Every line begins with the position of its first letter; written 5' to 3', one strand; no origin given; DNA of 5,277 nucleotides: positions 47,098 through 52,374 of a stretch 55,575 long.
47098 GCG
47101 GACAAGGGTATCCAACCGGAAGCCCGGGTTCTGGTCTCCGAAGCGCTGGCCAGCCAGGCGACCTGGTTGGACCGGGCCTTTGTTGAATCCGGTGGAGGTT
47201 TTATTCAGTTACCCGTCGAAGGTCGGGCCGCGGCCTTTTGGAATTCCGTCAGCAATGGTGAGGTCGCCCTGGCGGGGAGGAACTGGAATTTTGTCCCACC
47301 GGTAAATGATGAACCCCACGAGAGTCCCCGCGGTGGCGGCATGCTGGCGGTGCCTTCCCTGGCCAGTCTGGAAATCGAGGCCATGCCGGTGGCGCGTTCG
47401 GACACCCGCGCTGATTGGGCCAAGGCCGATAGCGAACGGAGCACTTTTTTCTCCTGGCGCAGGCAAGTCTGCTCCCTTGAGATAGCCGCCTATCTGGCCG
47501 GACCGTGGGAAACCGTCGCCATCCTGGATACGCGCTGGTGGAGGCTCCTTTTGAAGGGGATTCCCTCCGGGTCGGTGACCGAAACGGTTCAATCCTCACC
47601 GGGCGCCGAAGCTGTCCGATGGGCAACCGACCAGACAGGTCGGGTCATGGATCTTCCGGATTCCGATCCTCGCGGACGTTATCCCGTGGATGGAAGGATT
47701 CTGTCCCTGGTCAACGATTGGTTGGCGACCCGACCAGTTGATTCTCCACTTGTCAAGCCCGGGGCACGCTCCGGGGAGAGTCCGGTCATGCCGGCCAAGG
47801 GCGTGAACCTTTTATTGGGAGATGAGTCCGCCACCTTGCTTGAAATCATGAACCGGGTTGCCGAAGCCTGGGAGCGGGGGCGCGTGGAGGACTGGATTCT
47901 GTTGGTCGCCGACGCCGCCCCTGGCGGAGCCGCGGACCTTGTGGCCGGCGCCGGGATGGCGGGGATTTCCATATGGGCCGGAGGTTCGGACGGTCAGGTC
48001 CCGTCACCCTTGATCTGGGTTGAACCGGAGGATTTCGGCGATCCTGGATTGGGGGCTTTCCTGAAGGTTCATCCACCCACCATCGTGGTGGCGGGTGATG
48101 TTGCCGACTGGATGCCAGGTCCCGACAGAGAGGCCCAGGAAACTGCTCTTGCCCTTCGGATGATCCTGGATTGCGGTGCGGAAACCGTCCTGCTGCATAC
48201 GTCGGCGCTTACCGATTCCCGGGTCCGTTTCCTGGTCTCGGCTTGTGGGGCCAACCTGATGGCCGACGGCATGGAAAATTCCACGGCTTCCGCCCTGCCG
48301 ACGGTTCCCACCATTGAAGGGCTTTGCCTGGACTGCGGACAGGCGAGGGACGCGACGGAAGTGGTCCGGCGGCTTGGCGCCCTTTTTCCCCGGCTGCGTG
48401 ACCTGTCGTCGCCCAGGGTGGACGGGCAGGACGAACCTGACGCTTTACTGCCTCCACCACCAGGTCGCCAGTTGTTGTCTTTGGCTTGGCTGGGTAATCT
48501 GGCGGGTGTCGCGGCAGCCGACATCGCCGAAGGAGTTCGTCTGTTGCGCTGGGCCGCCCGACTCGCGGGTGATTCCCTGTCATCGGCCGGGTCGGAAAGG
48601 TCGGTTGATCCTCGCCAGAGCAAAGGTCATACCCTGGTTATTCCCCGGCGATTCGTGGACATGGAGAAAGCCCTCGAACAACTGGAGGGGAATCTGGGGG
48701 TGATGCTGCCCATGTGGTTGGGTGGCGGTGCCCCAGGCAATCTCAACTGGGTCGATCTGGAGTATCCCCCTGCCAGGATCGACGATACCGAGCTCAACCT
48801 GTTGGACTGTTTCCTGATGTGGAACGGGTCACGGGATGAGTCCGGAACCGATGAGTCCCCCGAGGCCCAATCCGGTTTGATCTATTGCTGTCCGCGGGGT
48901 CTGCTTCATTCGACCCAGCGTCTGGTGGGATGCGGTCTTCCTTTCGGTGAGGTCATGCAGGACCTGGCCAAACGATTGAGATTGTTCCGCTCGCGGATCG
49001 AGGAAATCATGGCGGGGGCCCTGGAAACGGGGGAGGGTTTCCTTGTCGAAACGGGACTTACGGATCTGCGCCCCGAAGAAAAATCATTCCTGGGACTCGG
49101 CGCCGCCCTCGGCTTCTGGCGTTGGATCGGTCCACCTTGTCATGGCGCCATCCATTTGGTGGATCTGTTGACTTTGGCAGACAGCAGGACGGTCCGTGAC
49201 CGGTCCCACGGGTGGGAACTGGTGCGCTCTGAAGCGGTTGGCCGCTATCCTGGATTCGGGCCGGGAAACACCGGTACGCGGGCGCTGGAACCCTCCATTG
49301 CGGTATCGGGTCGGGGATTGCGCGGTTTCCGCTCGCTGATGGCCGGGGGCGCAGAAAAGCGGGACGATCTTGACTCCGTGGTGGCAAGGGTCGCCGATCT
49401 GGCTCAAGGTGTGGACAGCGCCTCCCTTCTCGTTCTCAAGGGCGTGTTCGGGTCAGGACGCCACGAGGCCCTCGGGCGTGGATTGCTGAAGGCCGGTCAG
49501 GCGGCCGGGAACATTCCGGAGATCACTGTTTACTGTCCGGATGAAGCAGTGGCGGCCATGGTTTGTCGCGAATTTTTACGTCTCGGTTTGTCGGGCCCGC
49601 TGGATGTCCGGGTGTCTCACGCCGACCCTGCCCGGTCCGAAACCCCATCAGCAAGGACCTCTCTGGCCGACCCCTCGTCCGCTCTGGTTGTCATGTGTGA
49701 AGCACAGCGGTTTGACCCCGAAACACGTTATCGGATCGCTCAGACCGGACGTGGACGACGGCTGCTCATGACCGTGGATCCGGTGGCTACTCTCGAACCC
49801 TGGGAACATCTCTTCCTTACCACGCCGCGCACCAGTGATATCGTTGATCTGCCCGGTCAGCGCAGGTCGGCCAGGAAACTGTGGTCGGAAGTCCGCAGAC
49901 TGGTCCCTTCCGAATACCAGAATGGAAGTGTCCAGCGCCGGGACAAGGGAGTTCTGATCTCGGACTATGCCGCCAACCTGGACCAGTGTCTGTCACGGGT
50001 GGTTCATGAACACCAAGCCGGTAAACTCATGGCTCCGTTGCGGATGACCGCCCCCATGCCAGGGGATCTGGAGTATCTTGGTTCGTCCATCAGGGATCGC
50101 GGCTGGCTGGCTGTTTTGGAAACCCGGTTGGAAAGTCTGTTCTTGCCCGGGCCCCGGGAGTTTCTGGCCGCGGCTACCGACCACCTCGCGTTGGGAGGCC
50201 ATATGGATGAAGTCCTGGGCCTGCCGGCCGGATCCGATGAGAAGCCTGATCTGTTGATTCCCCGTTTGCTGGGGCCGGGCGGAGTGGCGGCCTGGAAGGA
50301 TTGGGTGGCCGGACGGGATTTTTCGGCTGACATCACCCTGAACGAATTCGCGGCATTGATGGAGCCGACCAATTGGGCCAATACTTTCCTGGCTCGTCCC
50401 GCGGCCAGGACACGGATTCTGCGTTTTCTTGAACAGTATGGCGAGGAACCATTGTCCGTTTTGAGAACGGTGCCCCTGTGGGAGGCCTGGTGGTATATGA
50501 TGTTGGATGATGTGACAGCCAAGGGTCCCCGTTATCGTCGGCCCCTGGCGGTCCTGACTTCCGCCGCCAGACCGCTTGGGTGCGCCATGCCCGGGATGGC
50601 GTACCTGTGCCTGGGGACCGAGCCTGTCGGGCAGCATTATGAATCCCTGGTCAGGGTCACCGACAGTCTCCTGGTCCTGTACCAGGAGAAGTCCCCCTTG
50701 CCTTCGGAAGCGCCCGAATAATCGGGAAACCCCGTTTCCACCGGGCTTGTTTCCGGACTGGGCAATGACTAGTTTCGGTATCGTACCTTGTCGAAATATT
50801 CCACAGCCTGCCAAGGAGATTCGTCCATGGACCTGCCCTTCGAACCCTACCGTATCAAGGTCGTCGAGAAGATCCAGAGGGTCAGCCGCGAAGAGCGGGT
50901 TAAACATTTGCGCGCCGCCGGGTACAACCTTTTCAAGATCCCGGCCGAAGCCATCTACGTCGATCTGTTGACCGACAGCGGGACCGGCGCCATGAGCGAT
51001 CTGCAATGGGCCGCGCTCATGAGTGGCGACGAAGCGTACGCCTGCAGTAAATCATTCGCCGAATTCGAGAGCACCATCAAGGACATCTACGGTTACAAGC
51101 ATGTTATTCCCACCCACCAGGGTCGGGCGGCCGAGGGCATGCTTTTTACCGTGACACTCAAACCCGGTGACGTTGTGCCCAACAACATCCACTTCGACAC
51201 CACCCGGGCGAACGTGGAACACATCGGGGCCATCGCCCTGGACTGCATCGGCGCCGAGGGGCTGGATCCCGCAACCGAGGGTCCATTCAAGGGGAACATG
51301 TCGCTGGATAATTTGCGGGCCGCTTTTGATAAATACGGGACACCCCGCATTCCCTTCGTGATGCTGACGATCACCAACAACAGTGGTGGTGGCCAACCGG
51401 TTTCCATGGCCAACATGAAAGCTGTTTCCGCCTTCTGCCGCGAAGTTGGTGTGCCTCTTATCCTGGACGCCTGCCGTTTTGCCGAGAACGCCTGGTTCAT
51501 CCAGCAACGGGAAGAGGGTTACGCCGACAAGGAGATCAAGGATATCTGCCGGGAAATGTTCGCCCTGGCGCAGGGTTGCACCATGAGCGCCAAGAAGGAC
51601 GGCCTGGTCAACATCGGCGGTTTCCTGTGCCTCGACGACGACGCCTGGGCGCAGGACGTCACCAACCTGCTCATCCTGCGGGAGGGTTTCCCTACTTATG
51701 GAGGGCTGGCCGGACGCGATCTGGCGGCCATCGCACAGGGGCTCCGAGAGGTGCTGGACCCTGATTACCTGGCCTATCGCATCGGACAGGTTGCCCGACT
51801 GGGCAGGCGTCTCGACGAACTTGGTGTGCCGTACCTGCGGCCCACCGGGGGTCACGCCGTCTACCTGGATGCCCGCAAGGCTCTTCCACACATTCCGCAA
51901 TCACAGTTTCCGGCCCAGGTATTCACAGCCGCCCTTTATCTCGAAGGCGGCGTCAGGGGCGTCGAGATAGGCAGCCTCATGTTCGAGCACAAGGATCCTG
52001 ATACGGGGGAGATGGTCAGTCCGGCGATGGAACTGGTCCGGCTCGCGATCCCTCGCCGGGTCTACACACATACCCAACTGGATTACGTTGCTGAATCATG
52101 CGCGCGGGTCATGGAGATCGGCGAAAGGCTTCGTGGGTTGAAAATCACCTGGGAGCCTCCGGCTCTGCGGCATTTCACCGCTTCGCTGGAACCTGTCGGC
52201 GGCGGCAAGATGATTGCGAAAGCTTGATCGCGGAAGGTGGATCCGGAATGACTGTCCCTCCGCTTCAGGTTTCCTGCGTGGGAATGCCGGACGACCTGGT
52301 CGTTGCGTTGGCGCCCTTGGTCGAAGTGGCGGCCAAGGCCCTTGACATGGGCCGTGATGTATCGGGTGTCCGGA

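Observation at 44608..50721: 6.1-kb ORF encoding a 2,037-aa cytoplasmic protein with no recognisable domain over its first ~1,600 residues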

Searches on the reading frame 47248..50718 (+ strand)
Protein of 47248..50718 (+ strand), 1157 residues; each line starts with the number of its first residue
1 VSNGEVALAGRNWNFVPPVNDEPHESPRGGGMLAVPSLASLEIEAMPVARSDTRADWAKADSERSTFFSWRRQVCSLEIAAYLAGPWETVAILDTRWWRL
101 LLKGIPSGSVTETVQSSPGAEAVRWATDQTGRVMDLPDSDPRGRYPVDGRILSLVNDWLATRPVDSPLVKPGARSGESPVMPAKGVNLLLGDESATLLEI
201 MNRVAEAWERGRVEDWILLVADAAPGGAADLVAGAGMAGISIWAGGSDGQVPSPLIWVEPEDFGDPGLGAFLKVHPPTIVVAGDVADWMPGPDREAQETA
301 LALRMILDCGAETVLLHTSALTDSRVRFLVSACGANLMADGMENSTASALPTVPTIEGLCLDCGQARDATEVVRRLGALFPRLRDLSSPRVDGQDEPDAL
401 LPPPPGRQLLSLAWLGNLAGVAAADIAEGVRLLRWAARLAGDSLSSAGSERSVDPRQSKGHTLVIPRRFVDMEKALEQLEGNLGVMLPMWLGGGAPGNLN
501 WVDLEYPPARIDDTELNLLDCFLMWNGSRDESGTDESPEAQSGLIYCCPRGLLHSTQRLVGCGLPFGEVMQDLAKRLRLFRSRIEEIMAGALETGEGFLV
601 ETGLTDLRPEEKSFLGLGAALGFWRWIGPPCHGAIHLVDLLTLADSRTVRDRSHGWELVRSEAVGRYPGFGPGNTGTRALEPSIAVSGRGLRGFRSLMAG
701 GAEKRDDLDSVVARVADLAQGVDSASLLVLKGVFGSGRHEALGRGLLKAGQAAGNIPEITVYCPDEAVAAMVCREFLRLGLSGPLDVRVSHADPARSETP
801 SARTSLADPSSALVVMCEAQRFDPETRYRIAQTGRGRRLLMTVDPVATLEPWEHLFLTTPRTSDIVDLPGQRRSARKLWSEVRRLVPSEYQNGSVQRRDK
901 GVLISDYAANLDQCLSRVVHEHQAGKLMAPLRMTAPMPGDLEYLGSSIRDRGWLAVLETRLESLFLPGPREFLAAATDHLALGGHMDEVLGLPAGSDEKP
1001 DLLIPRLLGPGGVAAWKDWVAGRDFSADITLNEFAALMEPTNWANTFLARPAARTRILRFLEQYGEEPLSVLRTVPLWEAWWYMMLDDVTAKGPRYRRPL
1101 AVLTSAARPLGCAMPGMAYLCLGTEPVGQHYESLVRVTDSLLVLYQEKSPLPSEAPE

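Call 33: predict_structure(alignment_id=A3)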
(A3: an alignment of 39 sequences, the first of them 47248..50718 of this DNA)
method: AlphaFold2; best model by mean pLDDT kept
length: 1157 residues; sequences in the alignment: 39
mean_pLDDT: 81.0   pTM: 0.78
mean pLDDT of the five models: 81.0, 79.9, 78.9, 78.0, 76.0
residues with pLDDT >= 90: 503; 70-90: 418; 50-70: 107; < 50: 129
segments of 3 or more residues with pLDDT < 50: 1-5, 20-25, 107-115, 162-178, 341-356, 390-401, 451-457, 531-539, 671-704, 793-797, 801-804, 1155-1157
pLDDT, mean of each block of 10 residues (from residue 1): 50 60 49 81 79 90 90 89 83 82 58 53 78 64 60 69 42 42 88 88 87 89 89 86 77 91 88 91 90 84 91 91 91 84 40 49 83 90 74 41 68 91 91 93 74 51 90 94 93 83 87 90 84 45 86 90 91 93 92 86 85 91 89 88 90 89 80 38 32 39 63 92 78 93 92 82 95 92 86 49 65 93 90 88 93 86 92 91 90 85 91 93 91 92 93 94 95 95 79 57 89 90 89 92 91 93 94 91 91 82 92 92 90 93 91 55
secondary structure, 60 per line:
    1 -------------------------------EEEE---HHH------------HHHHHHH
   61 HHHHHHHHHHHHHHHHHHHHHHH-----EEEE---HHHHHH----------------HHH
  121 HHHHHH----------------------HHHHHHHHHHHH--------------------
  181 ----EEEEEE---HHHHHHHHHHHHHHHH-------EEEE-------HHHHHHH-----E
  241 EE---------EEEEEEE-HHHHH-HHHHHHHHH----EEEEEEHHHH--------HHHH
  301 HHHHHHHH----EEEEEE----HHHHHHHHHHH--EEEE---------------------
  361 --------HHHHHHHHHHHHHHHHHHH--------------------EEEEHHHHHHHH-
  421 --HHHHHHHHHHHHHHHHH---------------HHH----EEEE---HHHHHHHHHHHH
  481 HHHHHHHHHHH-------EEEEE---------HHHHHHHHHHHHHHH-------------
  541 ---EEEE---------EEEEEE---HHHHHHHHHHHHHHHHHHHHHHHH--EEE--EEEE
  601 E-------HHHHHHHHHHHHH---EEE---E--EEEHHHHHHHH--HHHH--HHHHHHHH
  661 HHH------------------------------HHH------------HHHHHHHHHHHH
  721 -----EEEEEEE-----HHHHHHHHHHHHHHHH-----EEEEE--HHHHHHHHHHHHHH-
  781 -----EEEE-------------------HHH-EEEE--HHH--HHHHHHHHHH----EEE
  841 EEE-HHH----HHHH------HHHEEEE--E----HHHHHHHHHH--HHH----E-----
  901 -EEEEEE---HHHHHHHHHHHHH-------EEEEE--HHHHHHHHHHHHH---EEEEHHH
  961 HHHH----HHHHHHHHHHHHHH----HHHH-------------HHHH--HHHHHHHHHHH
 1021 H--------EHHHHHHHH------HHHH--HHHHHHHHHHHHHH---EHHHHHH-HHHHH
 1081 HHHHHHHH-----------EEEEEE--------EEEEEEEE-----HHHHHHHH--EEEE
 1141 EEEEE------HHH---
elements in order (helices of 4 or more, strands of 3 or more residues): E32-35 H54-83 E89-92 H96-101 H118-126 H149-160 E185-190 H194-209 E217-220 H228-234 E240-242 E252-258 H260-264 H266-274 E279-284 H285-288 H297-308 E313-318 H323-333 E336-339 H369-387 E408-411 H412-419 H423-439 E462-465 H469-491 E499-503 H513-527 E544-547 E557-562 H566-589 E592-594 E597-601 H609-621 E625-627 E634-636 H637-644 H647-650 H653-663 H709-720 E726-732 H738-753 E759-763 H766-779 E786-789 E813-816 H824-833 E838-843 H852-855 E865-868 H876-885 E902-907 H911-923 E931-935 H938-950 E954-957 H958-964 H969-982 H987-990 H1004-1007 H1010-1021 H1031-1038 H1045-1048 H1051-1064 H1069-1074 H1076-1088 E1100-1105 E1114-1121 H1127-1134 E1137-1145
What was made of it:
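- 48328..49359 (+): aa 1241-1584: mixed alpha/beta region, unassigned. It ends in a low-confidence linker at about aa 1551-1584. AF2 tile B (call 33).
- On SF1A UvrD-like helicase (C-terminal module): AF2 tile B (pLDDT 81, pTM 0.78, call 33).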

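Call 36: fold_search(model_id=the predicted structure, library=pdb)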
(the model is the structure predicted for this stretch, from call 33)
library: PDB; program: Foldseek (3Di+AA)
matches with E <= 10: 1379; with E <= 0.001: 50
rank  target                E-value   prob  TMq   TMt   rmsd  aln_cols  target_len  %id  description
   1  2is4_A                1.1e-09  1.00  0.22  0.37  16.4       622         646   12  Crystal structure of UvrD-DNA-ADPNP ternary complex (released 2007-01-09)
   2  2is4_B                6.9e-09  1.00  0.21  0.36  15.3       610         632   12  Crystal structure of UvrD-DNA-ADPNP ternary complex (released 2007-01-09)
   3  2is6_B                7.7e-09  1.00  0.21  0.35  16.3       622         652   11  Crystal structure of UvrD-DNA-ADPMgF3 ternary complex (released 2007-01-09)
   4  4c30_A                1.0e-08  1.00  0.21  0.36  15.9       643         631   12  Crystal structure of Deinococcus radiodurans UvrD in complex with DNA, form 2 (released 2013-10-30)
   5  4c2t_B                1.3e-08  1.00  0.16  0.27  14.9       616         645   14  Crystal structure of full length Deinococcus radiodurans UvrD in complex with DNA (released 2013-10-30)
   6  2is6_A                1.5e-08  1.00  0.21  0.35  16.9       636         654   12  Crystal structure of UvrD-DNA-ADPMgF3 ternary complex (released 2007-01-09)
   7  4c30_F                1.5e-08  1.00  0.21  0.35  15.9       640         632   13  Crystal structure of Deinococcus radiodurans UvrD in complex with DNA, form 2 (released 2013-10-30)
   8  2is2_A                6.0e-08  1.00  0.21  0.36  16.5       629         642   11  Crystal structure of UvrD-DNA binary complex (released 2007-01-09)
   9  4c2t_D                6.3e-08  1.00  0.21  0.35  16.6       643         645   11  Crystal structure of full length Deinococcus radiodurans UvrD in complex with DNA (released 2013-10-30)
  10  4c30_I                7.3e-08  1.00  0.20  0.34  14.3       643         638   13  Crystal structure of Deinococcus radiodurans UvrD in complex with DNA, form 2 (released 2013-10-30)
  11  2is1_A                7.7e-08  1.00  0.21  0.35  16.2       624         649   12  Crystal structure of UvrD-DNA-SO4 complex (released 2007-01-09)
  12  4c2t_C                7.7e-08  1.00  0.21  0.35  15.4       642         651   14  Crystal structure of full length Deinococcus radiodurans UvrD in complex with DNA (released 2013-10-30)
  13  2is1_B                9.4e-08  1.00  0.21  0.37  17.2       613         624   12  Crystal structure of UvrD-DNA-SO4 complex (released 2007-01-09)
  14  3lfu                  9.9e-08  1.00  0.20  0.34  16.8       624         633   11  Crystal Structure of E. coli UvrD (released 2011-02-02)
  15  4cej_A                1.7e-07  1.00  0.15  0.15  32.3      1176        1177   10  Crystal structure of AddAB-DNA-ADPNP complex at 3 Angstrom resolution (released 2014-03-12)
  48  5eax_A                8.2e-04  0.98  0.16  0.17  22.7       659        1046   10  Crystal structure of Dna2 in complex with an ssDNA (released 2015-11-18)
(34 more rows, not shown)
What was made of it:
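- On SF1A UvrD-like helicase (C-terminal module): Foldseek gives UvrD 2is4 at E 1.1e-9 and prob 1.0; Rep, PcrA, AddA, AdnB and RecD follow (call 36).
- Closest known: UvrD/Rep/PcrA. Same: The C-terminal ~450 aa is predicted to have the same two-lobed RecA-like fold, with a helical insertion in the second lobe (Foldseek E 1.1e-9, call 36).
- Foldseek gives UvrD at E 1.1e-9 and 50 PDB hits at E <= 1e-3, nearly all helicases (mostly SF1), for the C-terminal tile (call 36). The fold match to active UvrD is strong (call 36).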

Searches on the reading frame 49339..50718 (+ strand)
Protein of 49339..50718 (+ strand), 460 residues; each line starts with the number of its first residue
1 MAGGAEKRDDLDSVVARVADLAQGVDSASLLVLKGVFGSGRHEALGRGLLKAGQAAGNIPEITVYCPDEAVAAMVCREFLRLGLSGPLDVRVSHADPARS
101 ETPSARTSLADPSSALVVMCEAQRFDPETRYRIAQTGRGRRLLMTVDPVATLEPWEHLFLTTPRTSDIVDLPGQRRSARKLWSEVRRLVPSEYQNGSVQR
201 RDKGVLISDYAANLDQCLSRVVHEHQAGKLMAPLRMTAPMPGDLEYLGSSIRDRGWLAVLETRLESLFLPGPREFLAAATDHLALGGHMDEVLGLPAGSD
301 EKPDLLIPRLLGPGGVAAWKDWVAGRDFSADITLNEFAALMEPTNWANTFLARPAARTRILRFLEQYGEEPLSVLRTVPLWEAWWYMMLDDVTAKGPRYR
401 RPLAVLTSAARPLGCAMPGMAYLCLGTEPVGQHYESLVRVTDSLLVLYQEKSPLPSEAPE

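Call 64: find_homologous_proteins(query=A5, max_evalue=1)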
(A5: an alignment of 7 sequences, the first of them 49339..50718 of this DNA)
Query A5 (7 sequences) (460 aa, profile of the alignment): 24 proteins with E <= 1 among 8000 candidates.
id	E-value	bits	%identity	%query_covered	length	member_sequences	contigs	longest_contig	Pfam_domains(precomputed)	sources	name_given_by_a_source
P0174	9.3e-184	629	85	100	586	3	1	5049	-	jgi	-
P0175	3.3e-177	608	76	100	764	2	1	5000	-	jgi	jgi:hypothetical protein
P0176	6.9e-173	593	71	100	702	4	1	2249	-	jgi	jgi:hypothetical protein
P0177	4.5e-167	574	67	100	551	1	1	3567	-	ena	-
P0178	9.3e-164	563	39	99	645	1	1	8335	-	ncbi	-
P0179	1.8e-153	529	51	99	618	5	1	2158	-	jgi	jgi:hypothetical protein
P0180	1.3e-151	523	51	99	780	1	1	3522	-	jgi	jgi:hypothetical protein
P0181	2.7e-149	516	49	100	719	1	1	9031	-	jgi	-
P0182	1.2e-148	514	49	100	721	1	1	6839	-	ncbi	-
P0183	4.9e-145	502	48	99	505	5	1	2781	-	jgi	-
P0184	4.9e-143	495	46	99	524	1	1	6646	-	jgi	jgi:hypothetical protein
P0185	1.1e-140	487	49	99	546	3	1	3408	-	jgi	jgi:hypothetical protein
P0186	1.9e-140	487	46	97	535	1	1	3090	-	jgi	jgi:hypothetical protein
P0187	8.2e-140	484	42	93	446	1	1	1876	-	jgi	jgi:hypothetical protein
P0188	6.8e-139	481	47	93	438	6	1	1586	-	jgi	jgi:hypothetical protein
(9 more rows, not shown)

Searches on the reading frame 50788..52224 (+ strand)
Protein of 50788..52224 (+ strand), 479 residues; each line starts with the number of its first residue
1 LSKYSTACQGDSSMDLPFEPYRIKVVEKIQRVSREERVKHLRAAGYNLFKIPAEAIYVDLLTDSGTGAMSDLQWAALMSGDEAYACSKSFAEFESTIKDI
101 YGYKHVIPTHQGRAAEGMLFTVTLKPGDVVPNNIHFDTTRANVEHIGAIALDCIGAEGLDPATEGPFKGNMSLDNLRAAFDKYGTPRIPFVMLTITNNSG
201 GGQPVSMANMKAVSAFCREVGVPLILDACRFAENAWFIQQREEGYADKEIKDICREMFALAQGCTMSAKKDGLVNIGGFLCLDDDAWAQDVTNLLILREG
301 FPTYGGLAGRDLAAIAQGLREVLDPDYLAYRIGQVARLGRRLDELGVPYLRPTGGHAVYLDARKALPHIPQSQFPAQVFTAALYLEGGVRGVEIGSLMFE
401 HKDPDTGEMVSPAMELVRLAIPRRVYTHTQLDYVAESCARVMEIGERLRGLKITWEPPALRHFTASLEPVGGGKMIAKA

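Call 6: search_protein_families(library=pfam, proteins=[window:50788-52224:+], max_evalue=1)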
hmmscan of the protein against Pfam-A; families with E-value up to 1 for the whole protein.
window:50788-52224:+ (479 aa): 2 families
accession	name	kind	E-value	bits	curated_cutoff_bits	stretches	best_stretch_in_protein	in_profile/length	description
PF01212.27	Beta_elim_lyase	-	3.2e-76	256.8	27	1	59-436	1-287/288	Beta-eliminating lyase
PF01041.23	DegT_DnrJ_EryC1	-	0.02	14.6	19.8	1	88-229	24-147/360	DegT/DnrJ/EryC1/StrS aminotransferase family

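Call 7: search_protein_families(library=ncbifam, proteins=[window:50788-52224:+], max_evalue=1)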
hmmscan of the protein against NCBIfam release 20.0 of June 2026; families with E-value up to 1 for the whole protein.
window:50788-52224:+ (479 aa): 9 families
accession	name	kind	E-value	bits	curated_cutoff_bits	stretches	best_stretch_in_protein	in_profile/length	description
NF009709.0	PRK13238.1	subfamily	8.6e-202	670.9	285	1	15-470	6-461/463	tryptophanase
NF053783.1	TphnTnaApg1401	equivalog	8.8e-176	585.4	750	1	14-469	1-456/457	tryptophanase TnaA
TIGR02618.1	tyr_phenol_ly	equivalog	2.8e-168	560.5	720.7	1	19-467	2-449/450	tyrosine phenol-lyase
TIGR02617.1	tnaA_trp_ase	equivalog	2.6e-151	504.8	825.8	1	19-469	5-466/467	tryptophanase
NF041359.1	GntG_guanitoxin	subfamily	0.0021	17.3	230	1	147-233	95-179/343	GntG family PLP-dependent aldolase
NF002797.0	PRK02936.1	equivalog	0.024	13.4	496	1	177-228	157-208/385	acetylornithine transaminase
TIGR04343.1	egtE_PLP_lyase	equivalog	0.036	12.9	400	1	191-230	147-182/370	ergothioneine biosynthesis PLP-dependent enzyme EgtE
TIGR04181.1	NHT_00031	hypoth_equivalog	0.053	12.4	420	1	91-229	33-169/359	LegC family aminotransferase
NF003273.0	PRK04260.1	equivalog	0.11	11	616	1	190-229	168-207/376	acetylornithine transaminase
